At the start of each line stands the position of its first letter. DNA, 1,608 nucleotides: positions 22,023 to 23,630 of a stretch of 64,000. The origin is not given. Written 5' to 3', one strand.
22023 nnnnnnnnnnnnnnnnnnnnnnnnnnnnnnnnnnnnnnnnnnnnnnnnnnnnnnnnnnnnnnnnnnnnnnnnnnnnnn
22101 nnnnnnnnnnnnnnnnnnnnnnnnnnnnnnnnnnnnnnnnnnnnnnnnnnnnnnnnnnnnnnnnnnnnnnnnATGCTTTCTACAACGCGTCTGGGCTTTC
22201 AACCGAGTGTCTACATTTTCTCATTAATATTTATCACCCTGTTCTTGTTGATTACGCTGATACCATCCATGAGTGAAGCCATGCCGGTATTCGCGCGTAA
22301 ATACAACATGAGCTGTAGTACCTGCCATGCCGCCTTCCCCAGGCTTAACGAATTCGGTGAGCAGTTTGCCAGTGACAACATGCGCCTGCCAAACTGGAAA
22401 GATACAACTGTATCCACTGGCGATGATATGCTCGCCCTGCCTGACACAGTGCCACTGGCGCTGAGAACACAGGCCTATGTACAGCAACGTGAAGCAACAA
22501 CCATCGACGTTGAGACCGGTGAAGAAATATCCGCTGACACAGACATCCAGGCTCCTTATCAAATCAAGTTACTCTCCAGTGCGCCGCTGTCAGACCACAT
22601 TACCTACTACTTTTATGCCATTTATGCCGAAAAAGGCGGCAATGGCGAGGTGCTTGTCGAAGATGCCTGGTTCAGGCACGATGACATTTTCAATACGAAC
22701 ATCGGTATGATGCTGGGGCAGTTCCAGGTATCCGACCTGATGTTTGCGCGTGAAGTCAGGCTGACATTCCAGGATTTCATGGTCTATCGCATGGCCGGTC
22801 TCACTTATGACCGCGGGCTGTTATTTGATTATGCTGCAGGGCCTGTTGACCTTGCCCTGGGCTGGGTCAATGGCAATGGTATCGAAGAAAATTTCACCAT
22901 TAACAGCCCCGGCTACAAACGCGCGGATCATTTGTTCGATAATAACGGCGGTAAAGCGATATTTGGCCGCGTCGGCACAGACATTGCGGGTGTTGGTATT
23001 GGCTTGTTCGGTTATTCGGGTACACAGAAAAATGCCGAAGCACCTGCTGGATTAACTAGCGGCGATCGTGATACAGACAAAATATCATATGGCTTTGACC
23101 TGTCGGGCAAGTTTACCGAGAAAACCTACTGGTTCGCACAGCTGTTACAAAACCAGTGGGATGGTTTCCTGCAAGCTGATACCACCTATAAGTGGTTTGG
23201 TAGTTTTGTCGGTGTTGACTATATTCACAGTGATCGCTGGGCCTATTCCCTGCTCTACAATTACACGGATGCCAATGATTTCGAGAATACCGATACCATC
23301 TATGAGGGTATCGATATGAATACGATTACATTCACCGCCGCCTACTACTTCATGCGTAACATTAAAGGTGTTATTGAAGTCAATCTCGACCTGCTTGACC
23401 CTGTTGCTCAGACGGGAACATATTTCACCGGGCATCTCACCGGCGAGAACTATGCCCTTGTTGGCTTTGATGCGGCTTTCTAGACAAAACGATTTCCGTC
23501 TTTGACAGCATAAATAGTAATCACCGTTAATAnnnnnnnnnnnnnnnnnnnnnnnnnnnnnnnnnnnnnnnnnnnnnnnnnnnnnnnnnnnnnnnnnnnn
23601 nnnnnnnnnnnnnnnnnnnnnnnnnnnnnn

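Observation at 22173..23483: Cyc2-type fused cytochrome c-porin (candidate outer-membrane Fe(II) oxidase) with an intact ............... motif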

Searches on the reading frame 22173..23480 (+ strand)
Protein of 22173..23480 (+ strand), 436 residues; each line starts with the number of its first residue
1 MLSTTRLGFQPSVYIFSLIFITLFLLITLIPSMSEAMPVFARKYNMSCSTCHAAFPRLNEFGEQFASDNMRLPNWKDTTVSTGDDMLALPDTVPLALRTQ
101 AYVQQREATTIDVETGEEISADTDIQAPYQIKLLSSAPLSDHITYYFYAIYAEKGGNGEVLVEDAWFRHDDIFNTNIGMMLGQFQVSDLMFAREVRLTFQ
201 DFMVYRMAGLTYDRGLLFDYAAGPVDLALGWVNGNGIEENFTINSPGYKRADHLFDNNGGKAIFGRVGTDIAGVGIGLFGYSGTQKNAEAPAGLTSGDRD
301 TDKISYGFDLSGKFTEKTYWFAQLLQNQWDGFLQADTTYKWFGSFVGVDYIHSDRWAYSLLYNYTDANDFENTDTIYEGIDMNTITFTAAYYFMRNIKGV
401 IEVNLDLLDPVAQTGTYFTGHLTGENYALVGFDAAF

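Call 3: search_protein_families(library=pfam, proteins=[window:22173-23480:+], max_evalue=10)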
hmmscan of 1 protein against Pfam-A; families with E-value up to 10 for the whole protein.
window:22173-23480:+ (436 aa): 0 families

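Call 4: search_protein_families(library=ncbifam, proteins=[window:22173-23480:+], max_evalue=10)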
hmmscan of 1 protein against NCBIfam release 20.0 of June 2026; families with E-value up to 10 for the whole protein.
window:22173-23480:+ (436 aa): 0 families

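Call 5: search_solved_structures(query=window:22173-23480:+, max_evalue=10)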
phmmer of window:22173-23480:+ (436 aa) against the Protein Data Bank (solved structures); distinct sequences matched with E-value up to 10: 1.
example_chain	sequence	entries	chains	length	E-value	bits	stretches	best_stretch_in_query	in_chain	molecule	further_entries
5cfi_A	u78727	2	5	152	0.39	13.2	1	308-350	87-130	BIS(5'-nucleosyl)-tetraphosphatase (Diadenosine tetraphosphatase), putative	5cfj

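Call 6: find_homologous_proteins(query=window:22173-23480:+)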
Query window:22173-23480:+ (436 aa): 1423 proteins with E <= 0.001 among 5957 candidates; the best 120 are listed.
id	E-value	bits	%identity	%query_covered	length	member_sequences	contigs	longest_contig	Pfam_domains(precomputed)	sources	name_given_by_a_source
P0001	8.4e-297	1002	100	100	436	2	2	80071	-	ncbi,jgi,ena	-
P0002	4.1e-288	974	97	100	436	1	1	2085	-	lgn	-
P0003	2.0e-261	886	88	100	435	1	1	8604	-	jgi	jgi:hypothetical protein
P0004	9.2e-261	884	87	100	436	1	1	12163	-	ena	-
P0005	2.4e-259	879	86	100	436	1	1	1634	-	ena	-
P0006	2.6e-259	879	86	100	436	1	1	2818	-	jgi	-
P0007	4.0e-259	878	86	100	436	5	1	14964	-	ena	-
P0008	1.8e-258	876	87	100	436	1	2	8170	-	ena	-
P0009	1.2e-257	873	86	100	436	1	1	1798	-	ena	-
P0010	2.5e-256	869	85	100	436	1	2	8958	-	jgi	jgi:hypothetical protein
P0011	1.0e-255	867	85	100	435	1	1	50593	-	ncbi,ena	-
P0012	2.3e-255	866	86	100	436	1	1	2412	-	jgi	-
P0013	1.4e-254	863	86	98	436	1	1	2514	-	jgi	-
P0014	1.2e-253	860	86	100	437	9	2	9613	-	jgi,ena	-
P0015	1.3e-253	860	86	100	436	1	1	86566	-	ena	-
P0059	4.3e-228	776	79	94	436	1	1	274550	-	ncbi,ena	-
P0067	1.4e-225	768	79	93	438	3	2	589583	-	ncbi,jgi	jgi:hypothetical protein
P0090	1.2e-219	748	74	95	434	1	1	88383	-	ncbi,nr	ncbi:MAG: hypothetical protein OQK98_12725 [Gammaproteobacteria bacterium]|nr:hypothetical protein [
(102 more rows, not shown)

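Call 13: list_cluster_members(proteins=[P0001, P0011, P0059, P0067])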
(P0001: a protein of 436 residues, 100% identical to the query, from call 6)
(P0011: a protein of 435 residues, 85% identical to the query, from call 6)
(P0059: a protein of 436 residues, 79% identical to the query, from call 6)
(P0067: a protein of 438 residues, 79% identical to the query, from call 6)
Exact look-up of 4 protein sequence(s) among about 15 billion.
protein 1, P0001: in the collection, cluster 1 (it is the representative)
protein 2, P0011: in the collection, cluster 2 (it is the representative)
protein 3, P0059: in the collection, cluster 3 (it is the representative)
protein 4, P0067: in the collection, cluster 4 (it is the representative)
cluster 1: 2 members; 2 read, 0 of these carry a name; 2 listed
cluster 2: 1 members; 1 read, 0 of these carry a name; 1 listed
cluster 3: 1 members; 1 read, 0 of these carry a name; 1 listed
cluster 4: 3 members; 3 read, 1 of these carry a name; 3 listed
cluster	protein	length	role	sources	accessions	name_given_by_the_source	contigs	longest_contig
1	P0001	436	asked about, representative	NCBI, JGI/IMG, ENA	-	-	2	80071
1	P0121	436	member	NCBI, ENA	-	-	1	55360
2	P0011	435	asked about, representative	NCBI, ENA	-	-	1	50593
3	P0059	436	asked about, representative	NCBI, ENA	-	-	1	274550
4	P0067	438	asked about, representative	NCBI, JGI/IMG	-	hypothetical protein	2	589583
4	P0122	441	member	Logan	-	-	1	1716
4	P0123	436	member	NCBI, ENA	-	-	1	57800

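Call 17: find_encoding_contigs(protein=P0067, flank=10000, max_places=3)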
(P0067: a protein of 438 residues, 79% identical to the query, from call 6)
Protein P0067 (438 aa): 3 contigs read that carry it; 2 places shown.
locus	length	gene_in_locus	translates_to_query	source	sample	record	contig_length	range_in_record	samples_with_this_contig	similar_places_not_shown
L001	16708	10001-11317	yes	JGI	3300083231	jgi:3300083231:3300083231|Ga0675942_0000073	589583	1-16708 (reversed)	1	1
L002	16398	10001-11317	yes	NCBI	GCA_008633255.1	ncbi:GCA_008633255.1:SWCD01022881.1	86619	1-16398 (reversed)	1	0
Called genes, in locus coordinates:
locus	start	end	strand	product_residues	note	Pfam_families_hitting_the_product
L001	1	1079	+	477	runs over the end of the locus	PF03600:CitMHS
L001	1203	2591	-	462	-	PF08521:2CSK_N (weak), PF26769:HAMP_PhoQ (faint), PF00512:HisKA, PF13581:HATPase_c_2 (weak), PF02518:HATPase_c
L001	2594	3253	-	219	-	PF00072:Response_reg, PF00486:Trans_reg_C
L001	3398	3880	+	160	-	PF00578:AhpC-TSA, PF08534:Redoxin, PF00085:Thioredoxin, PF13098:Thioredoxin_2 (weak), PF13905:Thioredoxin_8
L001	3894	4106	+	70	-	PF14086:DUF4266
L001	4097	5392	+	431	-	PF12094:DUF3570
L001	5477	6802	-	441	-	PF02812:ELFV_dehydrog_N, PF00208:ELFV_dehydrog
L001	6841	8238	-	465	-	PF00753:Lactamase_B, PF23023:Anti-Pycsar_Apyc1 (faint), PF12706:Lactamase_B_2 (faint), PF10996:Beta-Casp, PF07521:RMMBL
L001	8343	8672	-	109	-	-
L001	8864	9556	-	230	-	PF00753:Lactamase_B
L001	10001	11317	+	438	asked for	-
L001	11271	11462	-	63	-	-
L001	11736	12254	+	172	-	-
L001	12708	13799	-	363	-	PF01926:MMR_HSR1, PF02421:FeoB_N, PF06071:YchF-GTPase_C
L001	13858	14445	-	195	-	PF01195:Pept_tRNA_hydro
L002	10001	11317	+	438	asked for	-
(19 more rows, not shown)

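Call 24: search_protein_representatives(alignment_id=A1)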
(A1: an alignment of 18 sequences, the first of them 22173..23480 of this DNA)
Query: 18 sequences, 436 profile positions. Proteins with E-value up to 0.001 (for the whole library): 2317; up to 1e-10: 360; up to 1e-30: 92. The best 150 are listed.
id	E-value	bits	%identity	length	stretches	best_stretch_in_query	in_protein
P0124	3.2e-181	619.9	-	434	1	18-436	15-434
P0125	2.4e-112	393.0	-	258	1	16-259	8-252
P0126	7.6e-99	348.5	-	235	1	203-436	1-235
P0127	6.8e-97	342.1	-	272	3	93-210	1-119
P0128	6.3e-94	332.3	-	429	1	32-435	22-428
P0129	1.3e-93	331.3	-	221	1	17-227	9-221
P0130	6.7e-93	328.9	-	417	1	27-436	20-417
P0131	2.0e-92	327.4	-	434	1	18-435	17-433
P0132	1.7e-90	321.0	-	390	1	46-435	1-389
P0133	2.7e-84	300.6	-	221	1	225-436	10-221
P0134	1.1e-82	295.3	-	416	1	36-435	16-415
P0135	2.4e-82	294.2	-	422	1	35-436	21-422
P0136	2.2e-76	274.5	-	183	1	254-436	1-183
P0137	3.9e-71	257.2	-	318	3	288-432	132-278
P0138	2.7e-69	251.1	-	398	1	23-409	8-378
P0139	4.2e-63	230.7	-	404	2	13-290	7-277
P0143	2.9e-51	191.7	-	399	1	23-410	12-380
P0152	3.3e-48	181.7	-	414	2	19-307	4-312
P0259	1.6e-20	90.4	-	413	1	22-295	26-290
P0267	1.8e-19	86.9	-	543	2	22-208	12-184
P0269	2.2e-19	86.7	-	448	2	15-213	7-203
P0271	2.6e-19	86.5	-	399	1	8-206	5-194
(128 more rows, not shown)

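Call 29: search_dna_similar(query=window:22173-23480:+, collection=plasmids, mode=protein, max_evalue=0.001, max_rows=20)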
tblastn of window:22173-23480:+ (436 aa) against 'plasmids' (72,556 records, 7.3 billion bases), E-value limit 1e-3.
No match.

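Call 31: find_homologous_proteins(query=A2, max_evalue=0.00001)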
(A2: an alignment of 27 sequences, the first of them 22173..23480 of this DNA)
Query A2 (27 sequences) (436 aa, profile of the alignment): 2326 proteins with E <= 0.00001 among 8000 candidates; the best 120 are listed.
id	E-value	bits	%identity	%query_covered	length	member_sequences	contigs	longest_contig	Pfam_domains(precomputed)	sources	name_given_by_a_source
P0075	7.6e-149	514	77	96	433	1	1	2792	-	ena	-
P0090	1.9e-148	513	74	95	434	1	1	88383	-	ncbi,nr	ncbi:MAG: hypothetical protein OQK98_12725 [Gammaproteobacteria bacterium]|nr:hypothetical protein [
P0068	2.1e-148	513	79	94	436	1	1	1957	-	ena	-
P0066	3.8e-148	512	75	100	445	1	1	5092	-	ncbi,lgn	-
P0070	4.1e-148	512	78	94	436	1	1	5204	-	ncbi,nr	ncbi:MAG: hypothetical protein GQ572_02375 [Gammaproteobacteria bacterium]|nr:hypothetical protein [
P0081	4.5e-148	512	73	100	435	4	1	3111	-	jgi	jgi:hypothetical protein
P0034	6.6e-148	511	83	100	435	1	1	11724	-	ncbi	-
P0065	7.7e-148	511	76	98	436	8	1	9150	-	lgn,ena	-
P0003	7.9e-148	511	88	100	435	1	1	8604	-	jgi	jgi:hypothetical protein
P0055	9.5e-148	511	78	96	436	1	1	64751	-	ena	-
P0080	1.0e-147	511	77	96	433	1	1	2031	-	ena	-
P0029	1.1e-147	510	85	93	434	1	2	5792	-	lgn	-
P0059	1.2e-147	510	79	94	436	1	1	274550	-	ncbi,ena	-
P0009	1.5e-147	510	86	100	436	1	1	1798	-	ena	-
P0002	1.9e-147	510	97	100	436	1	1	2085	-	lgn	-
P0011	3.7e-147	509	85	100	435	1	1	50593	-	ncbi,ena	-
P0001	1.1e-146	507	100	100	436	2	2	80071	-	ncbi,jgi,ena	-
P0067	1.8e-146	506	79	93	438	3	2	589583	-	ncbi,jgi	jgi:hypothetical protein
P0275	2.7e-145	503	32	85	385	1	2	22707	-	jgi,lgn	jgi:hypothetical protein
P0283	7.2e-144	498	36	86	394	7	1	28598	-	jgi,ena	-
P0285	1.3e-143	497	30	97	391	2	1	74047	-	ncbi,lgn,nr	ncbi:MAG: hypothetical protein JW763_09465 [candidate division Zixibacteria bacterium]|nr:hypothetic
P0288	5.7e-143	495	32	88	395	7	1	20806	-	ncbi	-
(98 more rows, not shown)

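Call 38: find_encoding_contigs(protein=P0001, flank=10000, max_places=4)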
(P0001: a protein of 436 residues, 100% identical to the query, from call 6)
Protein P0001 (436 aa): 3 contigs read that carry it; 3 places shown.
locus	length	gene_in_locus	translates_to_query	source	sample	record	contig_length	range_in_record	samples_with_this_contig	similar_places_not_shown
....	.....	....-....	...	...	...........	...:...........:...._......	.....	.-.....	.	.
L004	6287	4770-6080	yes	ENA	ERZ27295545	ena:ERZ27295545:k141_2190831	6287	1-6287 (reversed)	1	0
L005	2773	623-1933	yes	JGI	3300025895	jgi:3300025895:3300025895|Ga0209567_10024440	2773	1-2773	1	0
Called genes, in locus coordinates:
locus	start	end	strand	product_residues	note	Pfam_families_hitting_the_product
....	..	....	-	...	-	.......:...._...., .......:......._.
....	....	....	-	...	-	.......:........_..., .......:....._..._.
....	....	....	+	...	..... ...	-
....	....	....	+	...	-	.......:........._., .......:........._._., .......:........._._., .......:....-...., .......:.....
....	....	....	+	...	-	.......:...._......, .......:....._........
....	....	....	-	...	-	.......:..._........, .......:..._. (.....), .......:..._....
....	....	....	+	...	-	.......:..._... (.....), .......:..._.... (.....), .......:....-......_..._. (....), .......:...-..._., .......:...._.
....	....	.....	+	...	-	?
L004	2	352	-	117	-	?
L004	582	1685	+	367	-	PF03969:AFG1_ATPase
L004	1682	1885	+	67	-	-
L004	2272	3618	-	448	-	PF26769:HAMP_PhoQ, PF02518:HATPase_c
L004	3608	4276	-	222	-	PF00072:Response_reg, PF00486:Trans_reg_C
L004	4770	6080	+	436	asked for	-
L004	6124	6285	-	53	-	?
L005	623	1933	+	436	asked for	-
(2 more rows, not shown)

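Call 39: find_encoding_contigs(protein=P0059, flank=10000, max_places=1)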
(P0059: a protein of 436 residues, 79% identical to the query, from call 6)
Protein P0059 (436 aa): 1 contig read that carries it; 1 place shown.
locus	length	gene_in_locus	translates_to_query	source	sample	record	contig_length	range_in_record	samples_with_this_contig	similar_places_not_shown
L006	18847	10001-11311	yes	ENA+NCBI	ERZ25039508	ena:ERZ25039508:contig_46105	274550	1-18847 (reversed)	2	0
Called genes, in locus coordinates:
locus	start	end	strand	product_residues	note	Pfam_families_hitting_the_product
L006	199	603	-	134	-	-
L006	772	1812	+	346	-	PF00487:FA_desaturase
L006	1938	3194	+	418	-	-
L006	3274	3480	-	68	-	PF11146:DUF2905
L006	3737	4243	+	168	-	PF04073:tRNA_edit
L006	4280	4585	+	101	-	PF20549:DUF6763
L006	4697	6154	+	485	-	PF11074:DUF2779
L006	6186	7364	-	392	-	PF00155:Aminotran_1_2, PF01041:DegT_DnrJ_EryC1, PF00266:Aminotran_5 (weak), PF01053:Cys_Met_Meta_PP (weak)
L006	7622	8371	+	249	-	PF14451:Ub-Mut7C, PF01927:Mut7-C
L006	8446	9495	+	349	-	PF01791:DeoC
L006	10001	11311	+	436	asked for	-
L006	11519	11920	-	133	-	PF09764:Nt_Gln_amidase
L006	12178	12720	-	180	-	PF13328:HD_4, PF01966:HD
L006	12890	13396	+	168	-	PF01863:YgjP-like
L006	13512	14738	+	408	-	PF00483:NTP_transferase, PF12804:NTP_transf_3, PF24894:Hexapep_GlmU, PF25247:LbH_GLGC (faint), PF25084:LbH_EIF2B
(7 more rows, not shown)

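Call 40: find_encoding_contigs(protein=P0090, flank=10000, max_places=1)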
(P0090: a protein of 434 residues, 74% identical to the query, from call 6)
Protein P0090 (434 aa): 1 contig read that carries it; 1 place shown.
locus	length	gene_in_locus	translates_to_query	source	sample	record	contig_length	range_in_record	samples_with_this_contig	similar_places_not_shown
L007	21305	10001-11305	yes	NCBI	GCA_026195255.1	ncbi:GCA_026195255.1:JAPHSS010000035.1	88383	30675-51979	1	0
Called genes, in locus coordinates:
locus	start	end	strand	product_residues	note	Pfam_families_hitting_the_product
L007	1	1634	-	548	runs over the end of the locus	PF14522:Cytochrome_C7 (faint), PF13435:Cytochrome_C554 (faint), PF11783:Cytochrome_cB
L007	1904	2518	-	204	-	PF05724:TPMT (weak), PF13489:Methyltransf_23, PF13649:Methyltransf_25, PF08241:Methyltransf_11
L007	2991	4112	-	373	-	PF12679:ABC2_membrane_2, PF12698:ABC2_membrane_3, PF01061:ABC2_membrane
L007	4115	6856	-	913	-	PF00005:ABC_tran, PF13304:AAA_21 (weak), PF00005:ABC_tran, PF13304:AAA_21 (weak), PF12679:ABC2_membrane_2, PF12698:ABC2_membrane_3, PF01061:ABC2_membrane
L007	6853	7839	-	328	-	PF25917:BSH_RND (weak), PF25973:BSH_CzcB (weak), PF25885:HH_EMRA (weak), PF25881:HH_YBHG (weak)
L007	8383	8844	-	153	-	-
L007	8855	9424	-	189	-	-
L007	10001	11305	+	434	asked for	-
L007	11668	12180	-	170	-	-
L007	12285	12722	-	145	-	-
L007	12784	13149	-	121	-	-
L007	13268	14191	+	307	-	PF00126:HTH_1, PF25213:HVO_A0261_N (weak), PF03466:LysR_substrate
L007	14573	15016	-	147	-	PF02082:Rrf2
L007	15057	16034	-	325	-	PF00111:Fer2, PF13510:Fer2_4 (weak), PF00970:FAD_binding_6, PF00175:NAD_binding_1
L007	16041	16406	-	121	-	PF01152:Bac_globin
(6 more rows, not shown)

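Call 41: predict_structure(alignment_id=A3)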
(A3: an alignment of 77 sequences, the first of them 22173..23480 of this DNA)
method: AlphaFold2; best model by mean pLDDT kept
length: 436 residues; sequences in the alignment: 77
mean_pLDDT: 68.2   pTM: 0.69
mean pLDDT of the five models: 68.2, 66.9, 66.7, 64.6, 62.5
residues with pLDDT >= 90: 7; 70-90: 233; 50-70: 108; < 50: 88
segments of 3 or more residues with pLDDT < 50: 1-5, 30-62, 78-87, 194-198, 235-258, 420-423
pLDDT, mean of each block of 10 residues (from residue 1): 46 74 75 38 41 39 52 47 46 69 73 62 67 73 76 58 76 80 72 49 64 80 81 53 33 44 85 85 77 65 87 85 88 86 87 85 85 69 86 79 83 57 68 79
secondary structure, 60 per line:
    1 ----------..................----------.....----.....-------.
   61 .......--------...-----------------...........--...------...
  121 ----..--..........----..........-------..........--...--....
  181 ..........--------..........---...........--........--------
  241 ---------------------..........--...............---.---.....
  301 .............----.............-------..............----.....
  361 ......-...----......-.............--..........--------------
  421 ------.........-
elements in order: H11-28 H39-43 H48-52 H60-67 E96-106 E109-111 E118-120 E129-138 E143-152 E160-169 E177-185 H186-190 H199-208 E212-222 E225-232 E262-271 E274-288 E296-313 E318-330 E338-351 E356-366 H376-380 E382-394 E397-406 E427-435
